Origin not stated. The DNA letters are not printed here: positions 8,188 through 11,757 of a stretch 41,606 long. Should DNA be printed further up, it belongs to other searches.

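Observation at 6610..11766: Complete, compact type II-C CRISPR-Cas9 locus inserted among housekeeping genes of an AT-rich alphaproteobacterium-like genome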

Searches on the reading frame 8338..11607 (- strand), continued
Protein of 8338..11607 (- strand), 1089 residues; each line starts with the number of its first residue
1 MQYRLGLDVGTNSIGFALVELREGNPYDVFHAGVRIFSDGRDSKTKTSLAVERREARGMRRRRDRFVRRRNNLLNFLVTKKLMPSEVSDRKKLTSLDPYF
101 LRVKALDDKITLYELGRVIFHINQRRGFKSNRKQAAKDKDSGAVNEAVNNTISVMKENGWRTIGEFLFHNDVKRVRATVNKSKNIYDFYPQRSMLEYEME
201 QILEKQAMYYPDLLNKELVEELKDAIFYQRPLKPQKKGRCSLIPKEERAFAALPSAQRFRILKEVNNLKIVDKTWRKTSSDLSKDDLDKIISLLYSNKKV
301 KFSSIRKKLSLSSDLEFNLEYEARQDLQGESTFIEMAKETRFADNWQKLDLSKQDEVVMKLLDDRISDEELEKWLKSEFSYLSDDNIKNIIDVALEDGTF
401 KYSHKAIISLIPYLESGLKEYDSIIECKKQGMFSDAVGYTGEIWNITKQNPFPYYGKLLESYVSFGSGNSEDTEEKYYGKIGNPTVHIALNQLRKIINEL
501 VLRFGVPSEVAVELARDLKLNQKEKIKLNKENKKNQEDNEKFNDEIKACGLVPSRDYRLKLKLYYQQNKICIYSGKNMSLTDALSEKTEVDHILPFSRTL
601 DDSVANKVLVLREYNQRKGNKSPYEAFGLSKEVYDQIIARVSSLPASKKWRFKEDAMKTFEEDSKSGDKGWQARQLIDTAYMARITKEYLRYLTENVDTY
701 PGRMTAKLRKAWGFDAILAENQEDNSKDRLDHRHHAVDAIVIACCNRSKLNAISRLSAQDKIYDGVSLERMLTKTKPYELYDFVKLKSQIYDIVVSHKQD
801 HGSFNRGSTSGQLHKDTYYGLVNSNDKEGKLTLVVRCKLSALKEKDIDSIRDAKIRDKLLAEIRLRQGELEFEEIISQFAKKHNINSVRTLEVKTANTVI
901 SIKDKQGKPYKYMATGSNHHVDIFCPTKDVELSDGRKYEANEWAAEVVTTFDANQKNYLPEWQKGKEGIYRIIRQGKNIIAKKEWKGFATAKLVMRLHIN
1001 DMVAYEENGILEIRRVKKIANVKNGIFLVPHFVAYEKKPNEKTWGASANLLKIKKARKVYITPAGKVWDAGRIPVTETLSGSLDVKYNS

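Call 24: find_encoding_contigs(protein=P0005, flank=7000, max_places=2)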
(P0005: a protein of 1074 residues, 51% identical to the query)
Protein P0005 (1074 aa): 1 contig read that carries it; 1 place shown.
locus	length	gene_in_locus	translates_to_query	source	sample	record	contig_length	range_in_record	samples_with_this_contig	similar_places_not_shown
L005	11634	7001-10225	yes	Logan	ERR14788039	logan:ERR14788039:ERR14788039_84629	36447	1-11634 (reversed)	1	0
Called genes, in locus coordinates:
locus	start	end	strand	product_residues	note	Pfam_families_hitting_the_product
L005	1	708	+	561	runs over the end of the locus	PF00664:ABC_membrane, PF00005:ABC_tran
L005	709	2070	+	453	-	PF25919:BSH_CusB (faint), PF00364:Biotin_lipoyl (faint), PF25973:BSH_CzcB (faint), PF25984:BSH_YknX (weak), PF25994:HH_AprE, PF26002:Beta-barrel_AprE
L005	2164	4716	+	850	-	-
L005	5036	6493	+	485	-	PF01384:PHO4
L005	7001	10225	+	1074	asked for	PF18470:Cas9_a (weak), PF13395:HNH_4, PF18541:RuvC_III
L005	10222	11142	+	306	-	PF01867:Cas_Cas1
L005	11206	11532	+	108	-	PF09827:CRISPR_Cas2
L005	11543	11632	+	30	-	?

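Call 26: find_encoding_contigs(protein=P0009, flank=7000, max_places=1)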
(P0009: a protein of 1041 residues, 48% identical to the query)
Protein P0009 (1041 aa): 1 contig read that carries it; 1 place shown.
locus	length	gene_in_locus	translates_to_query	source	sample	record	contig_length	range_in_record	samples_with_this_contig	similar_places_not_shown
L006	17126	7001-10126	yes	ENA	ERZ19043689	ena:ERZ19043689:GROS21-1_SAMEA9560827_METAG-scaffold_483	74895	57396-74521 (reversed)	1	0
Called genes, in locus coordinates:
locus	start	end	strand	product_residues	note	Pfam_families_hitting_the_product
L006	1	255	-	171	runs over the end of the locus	-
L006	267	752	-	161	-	PF00072:Response_reg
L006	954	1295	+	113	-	PF02410:RsfS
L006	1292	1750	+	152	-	PF02590:SPOUT_MTase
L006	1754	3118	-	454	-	PF00909:Ammonium_transp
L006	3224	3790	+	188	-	PF02698:DUF218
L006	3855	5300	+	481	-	PF01225:Mur_ligase, PF08245:Mur_ligase_M, PF02875:Mur_ligase_C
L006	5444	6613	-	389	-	PF13356:Arm-DNA-bind_3, PF00589:Phage_integrase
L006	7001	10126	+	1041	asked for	PF18470:Cas9_a, PF13395:HNH_4, PF18541:RuvC_III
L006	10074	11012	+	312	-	PF01867:Cas_Cas1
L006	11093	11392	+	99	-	PF09827:CRISPR_Cas2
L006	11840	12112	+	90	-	-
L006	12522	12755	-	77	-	PF13560:HTH_31 (weak), PF01381:HTH_3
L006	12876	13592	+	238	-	PF22945:LEM-3_GIY-YIG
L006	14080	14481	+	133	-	-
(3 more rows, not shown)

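Call 27: find_encoding_contigs(protein=P0012, flank=7000, max_places=1)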
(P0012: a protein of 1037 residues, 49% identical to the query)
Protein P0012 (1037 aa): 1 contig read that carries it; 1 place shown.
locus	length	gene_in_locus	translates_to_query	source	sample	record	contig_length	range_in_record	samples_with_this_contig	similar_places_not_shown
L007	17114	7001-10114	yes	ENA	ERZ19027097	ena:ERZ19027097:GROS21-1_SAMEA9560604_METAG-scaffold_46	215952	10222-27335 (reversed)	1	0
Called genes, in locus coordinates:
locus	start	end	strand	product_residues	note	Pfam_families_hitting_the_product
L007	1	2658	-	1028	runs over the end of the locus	PF13116:YhdP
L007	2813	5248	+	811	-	PF02518:HATPase_c, PF00204:DNA_gyraseB, PF01751:Toprim, PF21249:GyrB_hook (weak), PF00986:DNA_gyraseB_C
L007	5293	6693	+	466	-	PF14821:Thr_synth_N, PF00291:PALP, PF24857:THR4_C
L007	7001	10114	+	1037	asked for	PF18470:Cas9_a, PF13395:HNH_4, PF18541:RuvC_III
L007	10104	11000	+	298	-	PF01867:Cas_Cas1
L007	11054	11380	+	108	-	PF09827:CRISPR_Cas2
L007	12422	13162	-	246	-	PF01553:Acyltransferase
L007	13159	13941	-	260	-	PF13444:Acetyltransf_5, PF21926:FeeM (weak)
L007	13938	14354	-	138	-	PF01475:FUR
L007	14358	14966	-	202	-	PF05494:MlaC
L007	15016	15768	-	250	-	PF04333:MlaA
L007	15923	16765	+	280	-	PF02219:MTHFR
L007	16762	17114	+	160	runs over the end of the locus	PF01252:Peptidase_A8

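Call 28: find_encoding_contigs(protein=P0015, flank=7000, max_places=1)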
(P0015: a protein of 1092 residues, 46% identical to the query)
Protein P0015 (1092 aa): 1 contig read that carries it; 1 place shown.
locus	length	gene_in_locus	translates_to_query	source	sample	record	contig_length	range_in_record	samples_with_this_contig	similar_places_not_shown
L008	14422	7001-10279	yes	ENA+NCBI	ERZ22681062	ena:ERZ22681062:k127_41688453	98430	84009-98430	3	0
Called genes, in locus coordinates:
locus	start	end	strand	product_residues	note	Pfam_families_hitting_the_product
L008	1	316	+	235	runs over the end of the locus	-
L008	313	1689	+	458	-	PF12895:ANAPC3 (faint)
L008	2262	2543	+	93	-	-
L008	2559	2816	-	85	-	PF11127:YgaP-like_TM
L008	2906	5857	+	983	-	PF14850:Pro_dh-DNA_bdg, PF01619:Pro_dh, PF00171:Aldedh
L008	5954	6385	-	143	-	-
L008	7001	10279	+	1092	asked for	PF18470:Cas9_a (faint), PF13395:HNH_4, PF18541:RuvC_III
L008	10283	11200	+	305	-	PF01867:Cas_Cas1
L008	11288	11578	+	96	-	PF09827:CRISPR_Cas2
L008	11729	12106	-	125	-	PF08401:ArdcN, PF20054:Tc-38 (weak)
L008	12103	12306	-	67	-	-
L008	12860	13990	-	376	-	PF06163:DUF977 (faint), PF02661:Fic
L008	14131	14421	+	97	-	?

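Call 43: find_encoding_contigs(protein=P0006, flank=3000, max_places=1)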
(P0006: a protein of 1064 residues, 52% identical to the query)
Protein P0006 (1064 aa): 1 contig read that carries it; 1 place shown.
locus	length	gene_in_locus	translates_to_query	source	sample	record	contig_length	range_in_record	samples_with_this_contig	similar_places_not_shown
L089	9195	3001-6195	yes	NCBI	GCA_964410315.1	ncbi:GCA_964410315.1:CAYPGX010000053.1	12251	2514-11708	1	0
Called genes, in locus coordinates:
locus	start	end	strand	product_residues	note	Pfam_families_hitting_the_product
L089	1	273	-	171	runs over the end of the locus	PF00466:Ribosomal_L10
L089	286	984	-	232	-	PF00687:Ribosomal_L1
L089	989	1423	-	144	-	PF03946:Ribosomal_L11_N, PF00298:Ribosomal_L11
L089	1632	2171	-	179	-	PF02357:NusG, PF00467:KOW (weak)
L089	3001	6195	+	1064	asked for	PF18470:Cas9_a, PF13395:HNH_4, PF18541:RuvC_III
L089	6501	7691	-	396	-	PF00009:GTP_EFTU, PF03144:GTP_EFTU_D2, PF03143:GTP_EFTU_D3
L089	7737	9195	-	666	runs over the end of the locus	?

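Call 44: find_encoding_contigs(protein=P0007, flank=3000, max_places=1)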
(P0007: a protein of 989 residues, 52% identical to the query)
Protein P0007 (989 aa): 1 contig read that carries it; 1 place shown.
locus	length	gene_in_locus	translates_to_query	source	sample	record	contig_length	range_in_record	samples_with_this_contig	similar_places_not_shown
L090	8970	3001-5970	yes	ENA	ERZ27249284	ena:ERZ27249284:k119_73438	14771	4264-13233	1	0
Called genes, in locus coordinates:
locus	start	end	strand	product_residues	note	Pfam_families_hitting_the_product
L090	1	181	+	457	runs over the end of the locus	PF02195:ParB_N, PF01555:N6_N4_Mtase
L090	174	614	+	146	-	PF18932:DUF5681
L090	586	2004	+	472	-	PF17289:Terminase_6C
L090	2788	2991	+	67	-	-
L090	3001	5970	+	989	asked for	PF18470:Cas9_a, PF13395:HNH_4, PF18541:RuvC_III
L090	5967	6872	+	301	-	PF01867:Cas_Cas1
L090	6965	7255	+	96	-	PF09827:CRISPR_Cas2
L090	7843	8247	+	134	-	PF11149:DUF2924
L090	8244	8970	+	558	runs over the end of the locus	PF00239:Resolvase, PF07508:Recombinase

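Call 45: find_encoding_contigs(protein=P0010, flank=3000, max_places=1)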
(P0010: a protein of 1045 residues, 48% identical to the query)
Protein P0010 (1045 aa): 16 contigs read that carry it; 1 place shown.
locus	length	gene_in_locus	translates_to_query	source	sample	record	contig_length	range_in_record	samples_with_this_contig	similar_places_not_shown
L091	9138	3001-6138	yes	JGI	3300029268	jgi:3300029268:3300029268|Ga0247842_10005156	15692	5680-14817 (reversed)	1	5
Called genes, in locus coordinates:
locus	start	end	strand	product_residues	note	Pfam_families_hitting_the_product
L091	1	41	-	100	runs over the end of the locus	-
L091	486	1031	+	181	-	PF00239:Resolvase, PF02796:HTH_7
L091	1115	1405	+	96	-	PF08681:TacA1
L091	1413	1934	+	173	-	PF13508:Acetyltransf_7 (faint)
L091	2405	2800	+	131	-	PF13560:HTH_31 (weak), PF01381:HTH_3, PF12844:HTH_19 (weak), PF13443:HTH_26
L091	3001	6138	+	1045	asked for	PF18470:Cas9_a, PF13395:HNH_4, PF18541:RuvC_III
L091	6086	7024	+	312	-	PF01867:Cas_Cas1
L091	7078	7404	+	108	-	PF09827:CRISPR_Cas2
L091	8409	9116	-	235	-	-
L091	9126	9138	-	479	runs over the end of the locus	PF02534:T4SS-DNA_transf (weak), PF10412:TrwB_AAD_bind (weak), PF12696:TraG-D_C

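Call 46: find_encoding_contigs(protein=P0014, flank=3000, max_places=1)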
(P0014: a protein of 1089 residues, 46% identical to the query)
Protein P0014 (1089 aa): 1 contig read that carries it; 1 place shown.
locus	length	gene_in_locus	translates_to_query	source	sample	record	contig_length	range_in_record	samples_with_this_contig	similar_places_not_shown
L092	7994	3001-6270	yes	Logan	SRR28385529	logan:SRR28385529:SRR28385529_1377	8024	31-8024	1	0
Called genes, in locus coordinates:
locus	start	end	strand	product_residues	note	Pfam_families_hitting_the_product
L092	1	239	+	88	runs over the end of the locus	?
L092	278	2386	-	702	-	PF12895:ANAPC3 (weak), PF00515:TPR_1 (weak), PF07719:TPR_2 (weak), PF13181:TPR_8 (weak), PF13414:TPR_11, PF13431:TPR_17, PF00515:TPR_1, PF13844:Glyco_transf_41, +13 more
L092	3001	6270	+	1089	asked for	PF18470:Cas9_a (weak), PF13395:HNH_4, PF18541:RuvC_III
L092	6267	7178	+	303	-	PF01867:Cas_Cas1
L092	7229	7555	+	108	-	PF09827:CRISPR_Cas2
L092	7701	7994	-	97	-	?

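Call 73: search_dna_similar(query=window:8338-11607:-, collection=plasmids, mode=protein, max_rows=15)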
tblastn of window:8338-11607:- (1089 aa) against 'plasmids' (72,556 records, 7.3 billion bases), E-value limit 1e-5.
Records with a match: 64; places in all: 65; records where one place covers at least 80% of the query: 46.
Best place of each record, by identity: <60% 64.
By first word of the organism name: Pseudosulfitobacter 37; Bacillus 6; Pasteurella 3; Novosphingobium 2; Azospirillum 1; Limnohabitans 1; Haematospirillum 1; Nitrobacter 1; Bosea 1; Marinibacterium 1; and 10 more.
By predicted mobility (MOB-suite, as given by PLSDB): non-mobilizable 55; mobilizable 5; conjugative 4.
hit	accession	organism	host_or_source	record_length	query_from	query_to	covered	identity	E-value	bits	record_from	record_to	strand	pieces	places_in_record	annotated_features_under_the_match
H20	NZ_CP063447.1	Novosphingobium sp. ES2-1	mixed culture,activated sludge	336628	1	1076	99%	35.5%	3e-153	514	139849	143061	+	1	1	type II CRISPR RNA-guided endonuclease Cas9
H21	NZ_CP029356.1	Azospirillum thermophilum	cell culture,hot spring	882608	3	1071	98%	35.2%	2e-149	558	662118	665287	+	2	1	cas9: type II CRISPR RNA-guided endonuclease Cas9 (x2)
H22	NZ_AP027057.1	Limnohabitans sp. TEGF004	water,lake surface water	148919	1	1071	98%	34.6%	2e-146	494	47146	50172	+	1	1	cas9: type II CRISPR RNA-guided endonuclease Cas9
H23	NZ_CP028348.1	Novosphingobium sp. THN1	cell culture,surface water of Lake Taihu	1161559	1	1071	98%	34.4%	2e-129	491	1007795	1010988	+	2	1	record has no annotation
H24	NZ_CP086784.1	Pseudosulfitobacter pseudonitzschiae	Thalassiosira tenera,The surface ...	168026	1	1071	98%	32.3%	4e-131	448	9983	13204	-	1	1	cas9: type II CRISPR RNA-guided endonuclease Cas9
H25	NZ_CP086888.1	Pseudosulfitobacter pseudonitzschiae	Skeletonema costatum,The surface ...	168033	1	1071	98%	32.3%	4e-131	448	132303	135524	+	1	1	cas9: type II CRISPR RNA-guided endonuclease Cas9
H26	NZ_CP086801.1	Pseudosulfitobacter pseudonitzschiae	Thalassiosira tenera,The surface ...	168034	1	1071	98%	32.3%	4e-131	448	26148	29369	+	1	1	cas9: type II CRISPR RNA-guided endonuclease Cas9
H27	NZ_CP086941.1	Pseudosulfitobacter pseudonitzschiae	Skeletonema costatum,The surface ...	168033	1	1071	98%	32.3%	4e-131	448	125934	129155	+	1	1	cas9: type II CRISPR RNA-guided endonuclease Cas9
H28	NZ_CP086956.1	Pseudosulfitobacter pseudonitzschiae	Skeletonema costatum,The surface ...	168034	1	1071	98%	32.3%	4e-131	448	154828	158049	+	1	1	cas9: type II CRISPR RNA-guided endonuclease Cas9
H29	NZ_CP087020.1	Pseudosulfitobacter pseudonitzschiae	Mediolabrus comicus,The surface ...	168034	1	1071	98%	32.3%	4e-131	448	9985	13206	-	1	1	cas9: type II CRISPR RNA-guided endonuclease Cas9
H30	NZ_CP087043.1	Pseudosulfitobacter pseudonitzschiae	Mediolabrus comicus,The surface ...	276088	1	1071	98%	32.3%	4e-131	448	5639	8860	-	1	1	cas9: type II CRISPR RNA-guided endonuclease Cas9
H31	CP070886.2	Pseudosulfitobacter pseudonitzschiae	Skeletonema costatum,The surface ...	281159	1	1071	98%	32.3%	4e-131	448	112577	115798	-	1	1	cas9: type II CRISPR RNA-guided endonuclease Cas9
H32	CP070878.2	Pseudosulfitobacter pseudonitzschiae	Skeletonema costatum,The surface ...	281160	1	1071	98%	32.3%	4e-131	448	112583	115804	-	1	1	cas9: type II CRISPR RNA-guided endonuclease Cas9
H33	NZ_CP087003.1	Pseudosulfitobacter pseudonitzschiae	Skeletonema costatum,The surface ...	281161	1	1071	98%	32.3%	4e-131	448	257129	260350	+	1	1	cas9: type II CRISPR RNA-guided endonuclease Cas9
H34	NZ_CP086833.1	Pseudosulfitobacter pseudonitzschiae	Trieres chinensis,The surface seawater ...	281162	1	1071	98%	32.3%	4e-131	448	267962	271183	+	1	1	cas9: type II CRISPR RNA-guided endonuclease Cas9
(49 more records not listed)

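Call 74: search_dna_similar(query=window:8338-11607:-, collection=phages, mode=protein, max_rows=10)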
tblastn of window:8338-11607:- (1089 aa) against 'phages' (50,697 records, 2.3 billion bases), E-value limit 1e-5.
Records with a match: 1; places in all: 1; records where one place covers at least 80% of the query: 0.
Best place of each record, by identity: <60% 1.
By first word of the organism name: Bacteriophage 1.
By host as written in the record: - 1.
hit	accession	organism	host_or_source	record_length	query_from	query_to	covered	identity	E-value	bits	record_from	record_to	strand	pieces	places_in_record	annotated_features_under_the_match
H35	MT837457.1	Bacteriophage sp.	human fecal samples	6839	1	761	70%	29.2%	4e-51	203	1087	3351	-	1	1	record has no annotation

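Call 75: get_annotated_region(hit=H20, flank=4000)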
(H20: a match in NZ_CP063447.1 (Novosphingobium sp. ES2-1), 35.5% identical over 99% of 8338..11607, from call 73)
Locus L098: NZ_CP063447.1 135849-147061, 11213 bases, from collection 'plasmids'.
description: Novosphingobium sp. ES2-1 plasmid p2, complete sequence
organism: Novosphingobium sp. ES2-1 (NCBI taxid 2780074)
taxonomy: Bacteria; Pseudomonadota; Alphaproteobacteria; Sphingomonadales; Sphingomonadaceae; Novosphingobium; Novosphingobium sp. ES2-1
host: -; source: mixed culture,activated sludge; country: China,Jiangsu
typing (MOB-suite, as given by PLSDB): conjugative; relaxase MOBF; mating-pair formation MPF_F
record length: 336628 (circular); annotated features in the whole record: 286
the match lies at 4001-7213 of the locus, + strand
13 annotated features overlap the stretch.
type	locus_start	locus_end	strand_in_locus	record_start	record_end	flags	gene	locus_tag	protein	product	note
CDS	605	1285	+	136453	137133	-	-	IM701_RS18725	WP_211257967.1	thermonuclease family protein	-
CDS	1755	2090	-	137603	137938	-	-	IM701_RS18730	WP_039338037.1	response regulator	GO:0000160 - phosphorelay signal transduction system [Evidence IEA]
CDS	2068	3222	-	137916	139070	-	-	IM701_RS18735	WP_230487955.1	ATP-binding protein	-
CDS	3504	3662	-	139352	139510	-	-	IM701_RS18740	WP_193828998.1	hypothetical protein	-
CDS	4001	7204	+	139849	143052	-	-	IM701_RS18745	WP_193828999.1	type II CRISPR RNA-guided endonuclease Cas9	-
CDS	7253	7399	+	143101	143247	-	-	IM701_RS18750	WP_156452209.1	hypothetical protein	-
CDS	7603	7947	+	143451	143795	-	-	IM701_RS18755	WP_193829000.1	CRISPR-associated endonuclease Cas1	GO:0051607 - defense response to virus [Evidence IEA]; GO:0043571 - maintenance of CRISPR repeat elements [Evidence IEA]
CDS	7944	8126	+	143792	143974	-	-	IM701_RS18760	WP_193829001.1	hypothetical protein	-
CDS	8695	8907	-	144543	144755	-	-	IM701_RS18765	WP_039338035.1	hypothetical protein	-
CDS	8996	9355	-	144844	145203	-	-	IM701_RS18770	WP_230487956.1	hypothetical protein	-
CDS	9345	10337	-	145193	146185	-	-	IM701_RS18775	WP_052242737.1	class I SAM-dependent methyltransferase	-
CDS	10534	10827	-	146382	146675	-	-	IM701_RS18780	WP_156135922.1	hypothetical protein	-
CDS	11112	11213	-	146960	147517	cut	-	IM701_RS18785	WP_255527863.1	SRPBCC family protein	GO:0044237 - cellular metabolic process [Evidence IEA]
